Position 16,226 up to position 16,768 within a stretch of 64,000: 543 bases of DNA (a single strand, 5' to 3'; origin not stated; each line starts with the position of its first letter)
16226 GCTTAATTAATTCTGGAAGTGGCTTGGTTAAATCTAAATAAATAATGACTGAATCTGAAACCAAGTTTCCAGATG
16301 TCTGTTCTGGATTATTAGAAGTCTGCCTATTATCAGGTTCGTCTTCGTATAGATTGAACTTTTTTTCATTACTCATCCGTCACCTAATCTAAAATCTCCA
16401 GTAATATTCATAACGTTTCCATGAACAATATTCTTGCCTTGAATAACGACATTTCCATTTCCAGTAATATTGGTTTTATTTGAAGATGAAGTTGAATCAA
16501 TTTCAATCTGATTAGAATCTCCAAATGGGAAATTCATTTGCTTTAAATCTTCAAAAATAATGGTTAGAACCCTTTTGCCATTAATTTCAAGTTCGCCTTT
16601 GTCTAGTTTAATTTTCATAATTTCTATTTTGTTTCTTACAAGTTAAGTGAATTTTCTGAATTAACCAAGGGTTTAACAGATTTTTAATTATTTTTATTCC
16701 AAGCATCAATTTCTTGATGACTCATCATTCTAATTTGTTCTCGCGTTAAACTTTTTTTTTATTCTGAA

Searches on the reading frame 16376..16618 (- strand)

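Call 24: search_protein_families(library=pfam, proteins=[window:16376-16618:-], max_evalue=0.01)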
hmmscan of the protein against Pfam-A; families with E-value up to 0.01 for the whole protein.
window:16376-16618:- (81 aa): 1 family
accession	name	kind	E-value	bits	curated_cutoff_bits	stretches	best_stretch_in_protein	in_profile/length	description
PF19765.4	DUF6252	-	0.0048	17.6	27.2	1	6-77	25-101/124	Family of unknown function (DUF6252)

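Call 26: search_protein_families(library=phrogs, proteins=[window:16376-16618:-], max_evalue=0.001)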
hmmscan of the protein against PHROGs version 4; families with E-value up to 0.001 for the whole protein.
window:16376-16618:- (81 aa): 0 families
